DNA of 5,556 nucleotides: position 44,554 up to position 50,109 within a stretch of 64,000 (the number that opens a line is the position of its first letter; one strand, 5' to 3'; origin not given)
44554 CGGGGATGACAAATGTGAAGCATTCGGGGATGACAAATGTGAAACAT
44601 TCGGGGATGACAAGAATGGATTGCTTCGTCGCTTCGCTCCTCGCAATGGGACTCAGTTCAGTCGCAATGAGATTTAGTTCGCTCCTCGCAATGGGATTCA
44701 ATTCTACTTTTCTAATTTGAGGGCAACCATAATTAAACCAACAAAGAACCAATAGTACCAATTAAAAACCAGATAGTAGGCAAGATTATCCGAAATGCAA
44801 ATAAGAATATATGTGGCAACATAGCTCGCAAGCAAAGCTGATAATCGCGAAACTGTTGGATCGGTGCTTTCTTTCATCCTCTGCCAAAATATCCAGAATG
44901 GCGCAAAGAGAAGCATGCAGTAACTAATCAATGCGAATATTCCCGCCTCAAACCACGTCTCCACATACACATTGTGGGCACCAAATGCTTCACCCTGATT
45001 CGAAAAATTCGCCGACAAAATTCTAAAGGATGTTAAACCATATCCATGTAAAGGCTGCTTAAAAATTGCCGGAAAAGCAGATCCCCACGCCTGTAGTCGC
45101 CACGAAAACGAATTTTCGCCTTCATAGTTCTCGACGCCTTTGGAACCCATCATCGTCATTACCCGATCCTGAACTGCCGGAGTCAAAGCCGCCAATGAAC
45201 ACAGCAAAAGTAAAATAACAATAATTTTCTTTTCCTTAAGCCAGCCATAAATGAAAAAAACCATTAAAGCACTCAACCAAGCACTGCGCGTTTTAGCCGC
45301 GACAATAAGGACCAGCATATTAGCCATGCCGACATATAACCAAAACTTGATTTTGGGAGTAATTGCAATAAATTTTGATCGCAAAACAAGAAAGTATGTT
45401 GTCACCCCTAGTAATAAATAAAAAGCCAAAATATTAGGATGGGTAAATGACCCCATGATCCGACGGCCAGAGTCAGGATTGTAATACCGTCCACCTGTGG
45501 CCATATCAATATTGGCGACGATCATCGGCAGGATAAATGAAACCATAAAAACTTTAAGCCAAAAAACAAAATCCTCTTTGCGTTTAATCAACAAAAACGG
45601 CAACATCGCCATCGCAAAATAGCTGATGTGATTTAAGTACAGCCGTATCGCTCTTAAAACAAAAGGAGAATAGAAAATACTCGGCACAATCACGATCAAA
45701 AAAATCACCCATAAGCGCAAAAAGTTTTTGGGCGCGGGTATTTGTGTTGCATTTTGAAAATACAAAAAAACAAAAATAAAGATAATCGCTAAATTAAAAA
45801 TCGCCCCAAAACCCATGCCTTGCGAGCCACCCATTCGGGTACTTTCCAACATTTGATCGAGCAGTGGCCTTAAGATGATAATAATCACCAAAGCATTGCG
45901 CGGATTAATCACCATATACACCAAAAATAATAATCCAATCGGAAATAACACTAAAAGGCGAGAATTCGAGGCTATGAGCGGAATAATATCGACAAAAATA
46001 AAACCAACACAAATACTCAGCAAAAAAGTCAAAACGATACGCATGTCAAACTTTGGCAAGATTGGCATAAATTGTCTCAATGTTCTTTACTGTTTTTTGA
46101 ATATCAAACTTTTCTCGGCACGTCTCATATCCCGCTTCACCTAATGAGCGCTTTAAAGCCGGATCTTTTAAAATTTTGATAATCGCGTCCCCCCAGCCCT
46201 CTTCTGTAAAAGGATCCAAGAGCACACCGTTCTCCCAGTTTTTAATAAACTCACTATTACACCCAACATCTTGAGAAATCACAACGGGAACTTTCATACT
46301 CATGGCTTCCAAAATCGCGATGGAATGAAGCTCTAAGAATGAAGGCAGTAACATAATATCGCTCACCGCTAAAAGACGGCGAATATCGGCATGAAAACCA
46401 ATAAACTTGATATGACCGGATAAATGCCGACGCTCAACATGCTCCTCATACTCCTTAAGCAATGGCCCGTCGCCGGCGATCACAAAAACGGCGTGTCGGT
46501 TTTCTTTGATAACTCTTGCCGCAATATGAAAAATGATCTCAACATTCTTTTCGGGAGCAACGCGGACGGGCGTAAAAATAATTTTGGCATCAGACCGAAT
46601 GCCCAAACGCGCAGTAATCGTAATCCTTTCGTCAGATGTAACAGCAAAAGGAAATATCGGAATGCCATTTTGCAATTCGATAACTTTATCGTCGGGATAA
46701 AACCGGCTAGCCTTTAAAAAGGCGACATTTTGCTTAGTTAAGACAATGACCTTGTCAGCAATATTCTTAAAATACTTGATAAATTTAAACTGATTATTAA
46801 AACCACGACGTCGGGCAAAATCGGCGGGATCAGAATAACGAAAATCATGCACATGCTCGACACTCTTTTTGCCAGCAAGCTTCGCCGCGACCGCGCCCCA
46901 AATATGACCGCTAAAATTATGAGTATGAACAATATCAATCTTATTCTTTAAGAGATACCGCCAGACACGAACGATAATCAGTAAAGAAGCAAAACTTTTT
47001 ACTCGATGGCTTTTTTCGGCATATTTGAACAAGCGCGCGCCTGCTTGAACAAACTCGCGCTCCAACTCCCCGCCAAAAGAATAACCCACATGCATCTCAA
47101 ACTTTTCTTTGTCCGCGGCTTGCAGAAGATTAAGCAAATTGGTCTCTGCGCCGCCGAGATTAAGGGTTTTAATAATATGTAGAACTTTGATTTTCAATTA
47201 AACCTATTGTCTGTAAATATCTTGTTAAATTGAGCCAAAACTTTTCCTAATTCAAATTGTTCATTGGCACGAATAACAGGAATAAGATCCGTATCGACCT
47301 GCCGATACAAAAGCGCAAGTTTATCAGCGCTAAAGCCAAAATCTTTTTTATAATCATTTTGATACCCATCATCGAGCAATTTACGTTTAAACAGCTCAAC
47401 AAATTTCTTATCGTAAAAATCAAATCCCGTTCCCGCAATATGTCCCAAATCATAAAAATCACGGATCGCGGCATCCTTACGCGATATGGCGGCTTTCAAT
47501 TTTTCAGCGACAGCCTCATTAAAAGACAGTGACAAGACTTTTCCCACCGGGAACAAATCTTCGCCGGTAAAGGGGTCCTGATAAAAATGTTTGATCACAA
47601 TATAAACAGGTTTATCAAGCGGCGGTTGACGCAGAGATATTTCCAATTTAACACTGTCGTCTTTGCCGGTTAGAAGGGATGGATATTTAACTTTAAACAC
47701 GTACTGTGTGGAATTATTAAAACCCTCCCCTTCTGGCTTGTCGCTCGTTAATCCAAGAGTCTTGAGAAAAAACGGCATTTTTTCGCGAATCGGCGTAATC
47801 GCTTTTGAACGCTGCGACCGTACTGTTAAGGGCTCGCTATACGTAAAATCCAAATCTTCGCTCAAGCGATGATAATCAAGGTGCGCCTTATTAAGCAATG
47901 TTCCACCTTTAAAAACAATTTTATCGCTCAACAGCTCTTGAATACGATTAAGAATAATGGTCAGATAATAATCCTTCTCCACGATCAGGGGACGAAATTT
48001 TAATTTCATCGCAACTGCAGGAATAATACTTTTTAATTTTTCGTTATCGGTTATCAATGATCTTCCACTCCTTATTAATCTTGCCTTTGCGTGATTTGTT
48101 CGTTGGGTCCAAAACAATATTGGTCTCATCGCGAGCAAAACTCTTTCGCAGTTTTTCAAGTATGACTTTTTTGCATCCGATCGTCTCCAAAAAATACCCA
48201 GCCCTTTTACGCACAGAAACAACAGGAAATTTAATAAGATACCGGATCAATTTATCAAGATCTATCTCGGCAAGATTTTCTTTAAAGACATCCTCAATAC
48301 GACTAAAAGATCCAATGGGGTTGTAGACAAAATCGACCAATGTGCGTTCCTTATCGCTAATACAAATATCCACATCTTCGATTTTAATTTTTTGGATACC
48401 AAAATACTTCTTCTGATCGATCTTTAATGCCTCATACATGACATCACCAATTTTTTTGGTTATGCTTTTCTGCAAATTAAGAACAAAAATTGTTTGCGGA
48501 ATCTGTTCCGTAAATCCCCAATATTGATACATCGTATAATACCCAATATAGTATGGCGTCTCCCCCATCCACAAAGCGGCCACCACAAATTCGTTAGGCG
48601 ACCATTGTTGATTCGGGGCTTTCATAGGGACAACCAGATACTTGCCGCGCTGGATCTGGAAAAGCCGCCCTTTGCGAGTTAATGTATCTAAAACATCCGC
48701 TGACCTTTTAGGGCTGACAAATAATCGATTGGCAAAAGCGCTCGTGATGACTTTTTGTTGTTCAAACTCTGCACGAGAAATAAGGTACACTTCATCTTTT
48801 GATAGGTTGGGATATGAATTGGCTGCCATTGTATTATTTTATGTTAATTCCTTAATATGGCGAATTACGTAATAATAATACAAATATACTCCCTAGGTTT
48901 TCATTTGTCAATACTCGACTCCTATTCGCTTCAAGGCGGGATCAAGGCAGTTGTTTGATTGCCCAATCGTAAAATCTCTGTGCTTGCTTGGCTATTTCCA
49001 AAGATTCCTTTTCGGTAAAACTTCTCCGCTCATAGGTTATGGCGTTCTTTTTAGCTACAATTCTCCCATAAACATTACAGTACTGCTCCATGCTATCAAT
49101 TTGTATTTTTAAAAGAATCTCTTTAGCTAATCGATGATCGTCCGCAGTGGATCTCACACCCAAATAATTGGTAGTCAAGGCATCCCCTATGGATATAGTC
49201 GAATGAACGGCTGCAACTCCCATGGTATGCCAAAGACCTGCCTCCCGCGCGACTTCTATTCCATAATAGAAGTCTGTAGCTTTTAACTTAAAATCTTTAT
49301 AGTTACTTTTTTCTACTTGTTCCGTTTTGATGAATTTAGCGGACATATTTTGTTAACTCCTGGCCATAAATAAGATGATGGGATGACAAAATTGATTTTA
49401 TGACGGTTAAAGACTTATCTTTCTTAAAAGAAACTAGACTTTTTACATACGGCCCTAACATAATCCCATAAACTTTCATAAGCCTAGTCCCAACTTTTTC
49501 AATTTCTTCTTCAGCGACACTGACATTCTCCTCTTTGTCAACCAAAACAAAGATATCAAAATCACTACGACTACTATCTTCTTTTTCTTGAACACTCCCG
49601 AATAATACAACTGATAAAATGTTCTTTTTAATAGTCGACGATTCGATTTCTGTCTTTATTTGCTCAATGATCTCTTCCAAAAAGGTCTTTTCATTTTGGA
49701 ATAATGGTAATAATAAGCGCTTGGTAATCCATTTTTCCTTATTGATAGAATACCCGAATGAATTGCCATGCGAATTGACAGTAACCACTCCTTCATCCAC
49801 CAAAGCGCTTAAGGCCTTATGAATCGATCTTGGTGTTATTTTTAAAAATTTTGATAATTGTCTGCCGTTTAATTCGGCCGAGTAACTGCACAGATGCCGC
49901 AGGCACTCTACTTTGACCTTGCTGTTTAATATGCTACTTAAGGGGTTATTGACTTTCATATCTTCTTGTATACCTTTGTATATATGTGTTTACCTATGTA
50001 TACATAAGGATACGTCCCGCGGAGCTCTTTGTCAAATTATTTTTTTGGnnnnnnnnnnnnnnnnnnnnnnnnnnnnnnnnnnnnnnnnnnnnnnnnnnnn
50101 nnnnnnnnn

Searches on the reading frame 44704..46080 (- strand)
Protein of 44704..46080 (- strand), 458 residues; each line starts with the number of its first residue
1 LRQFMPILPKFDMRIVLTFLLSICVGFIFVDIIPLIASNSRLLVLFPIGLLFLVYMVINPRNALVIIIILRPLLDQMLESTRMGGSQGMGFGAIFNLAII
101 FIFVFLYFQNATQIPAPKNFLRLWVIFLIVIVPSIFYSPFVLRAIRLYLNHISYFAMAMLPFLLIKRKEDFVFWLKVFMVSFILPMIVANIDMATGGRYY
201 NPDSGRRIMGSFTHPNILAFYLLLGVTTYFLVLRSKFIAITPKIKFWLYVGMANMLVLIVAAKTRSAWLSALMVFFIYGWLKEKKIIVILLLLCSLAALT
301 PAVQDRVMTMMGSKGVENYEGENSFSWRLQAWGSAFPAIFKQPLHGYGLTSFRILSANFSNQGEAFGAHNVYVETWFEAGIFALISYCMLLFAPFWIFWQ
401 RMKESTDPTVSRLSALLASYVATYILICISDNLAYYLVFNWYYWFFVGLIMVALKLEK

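Call 17: search_protein_families(library=pfam, proteins=[window:44704-46080:-], max_evalue=0.001)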
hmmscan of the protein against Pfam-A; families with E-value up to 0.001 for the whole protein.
window:44704-46080:- (458 aa): 1 family
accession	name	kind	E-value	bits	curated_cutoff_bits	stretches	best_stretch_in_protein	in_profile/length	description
PF04932.20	Wzy_C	-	8.9e-20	71.4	31.7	1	253-387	4-148/149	O-Antigen ligase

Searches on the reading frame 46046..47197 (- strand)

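Call 17: search_protein_families(library=pfam, proteins=[window:46046-47197:-], max_evalue=0.001)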
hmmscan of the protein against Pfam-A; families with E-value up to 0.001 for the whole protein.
window:46046-47197:- (383 aa): 7 families
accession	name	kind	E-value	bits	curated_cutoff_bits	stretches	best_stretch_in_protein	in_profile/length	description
PF00534.26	Glycos_transf_1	-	2.5e-33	115.5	26.4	1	193-358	4-171/172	Glycosyl transferases group 1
PF13692.12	Glyco_trans_1_4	-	3.2e-26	92.7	27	1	208-345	5-142/142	Glycosyl transferases group 1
PF13439.12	Glyco_transf_4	-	1.2e-18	68.1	28.5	1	15-180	2-167/170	Glycosyltransferase Family 4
PF13579.12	Glyco_trans_4_4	-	1.2e-10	42.3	29.7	1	15-178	1-158/158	Glycosyl transferase 4-like domain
PF13477.12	Glyco_trans_4_2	-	3.5e-06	27.7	23.4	1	18-132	10-120/139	Glycosyl transferase 4-like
PF13524.12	Glyco_trans_1_2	-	2.6e-05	24.7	25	1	230-374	9-143/144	Glycosyl transferase-like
PF20706.3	GT4-conflict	-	9.9e-05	21.9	26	1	269-347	272-359/385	Family 4 Glycosyltransferase in conflict systems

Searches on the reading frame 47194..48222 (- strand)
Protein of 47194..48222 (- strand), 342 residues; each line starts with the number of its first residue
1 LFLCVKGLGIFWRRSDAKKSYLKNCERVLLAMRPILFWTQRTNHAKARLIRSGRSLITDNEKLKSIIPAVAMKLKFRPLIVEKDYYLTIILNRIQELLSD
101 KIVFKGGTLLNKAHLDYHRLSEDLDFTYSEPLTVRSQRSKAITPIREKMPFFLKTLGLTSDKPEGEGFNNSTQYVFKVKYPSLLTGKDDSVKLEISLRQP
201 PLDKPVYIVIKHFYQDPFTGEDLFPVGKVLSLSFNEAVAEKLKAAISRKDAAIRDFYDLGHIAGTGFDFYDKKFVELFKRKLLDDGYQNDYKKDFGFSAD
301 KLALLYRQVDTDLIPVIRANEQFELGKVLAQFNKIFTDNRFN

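Call 17: search_protein_families(library=pfam, proteins=[window:47194-48222:-], max_evalue=0.001)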
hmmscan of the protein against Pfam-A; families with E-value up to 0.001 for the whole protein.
window:47194-48222:- (342 aa): 1 family
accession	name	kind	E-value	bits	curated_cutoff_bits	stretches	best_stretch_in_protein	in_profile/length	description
PF08843.17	AbiEii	-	5e-30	105.6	22.5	1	90-287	2-191/238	Nucleotidyl transferase AbiEii toxin, Type IV TA system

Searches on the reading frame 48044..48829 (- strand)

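Call 17: search_protein_families(library=pfam, proteins=[window:48044-48829:-], max_evalue=0.001)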
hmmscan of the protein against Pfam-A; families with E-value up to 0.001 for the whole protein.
window:48044-48829:- (261 aa): 2 families
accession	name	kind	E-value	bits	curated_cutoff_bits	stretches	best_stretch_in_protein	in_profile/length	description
PF09407.15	AbiEi_1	-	1.7e-05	25.5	22.2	1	81-215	7-141/142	AbiEi antitoxin C-terminal domain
PF13338.12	AbiEi_4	-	4.3e-05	24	25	1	20-67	5-49/49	Transcriptional regulator, AbiEi antitoxin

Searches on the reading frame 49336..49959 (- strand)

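Call 17: search_protein_families(library=pfam, proteins=[window:49336-49959:-], max_evalue=0.001)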
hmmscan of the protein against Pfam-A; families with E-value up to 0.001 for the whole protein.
window:49336-49959:- (207 aa): 4 families
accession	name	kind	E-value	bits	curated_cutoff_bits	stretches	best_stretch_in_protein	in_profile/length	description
PF18765.7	Polbeta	-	3.5e-09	37.1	26.9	1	111-200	10-90/93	Polymerase beta, Nucleotidyltransferase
PF01909.29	NTP_transf_2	-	1.4e-05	25.8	21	1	110-154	13-58/93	Nucleotidyltransferase domain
PF04182.18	B-block_TFIIIC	-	3.9e-05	24.1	22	0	33-87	22-70/73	B-block binding subunit of TFIIIC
PF23206.1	PCDH15_12th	-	0.00055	20.3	27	0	87-156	15-84/115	PCDH15-like domain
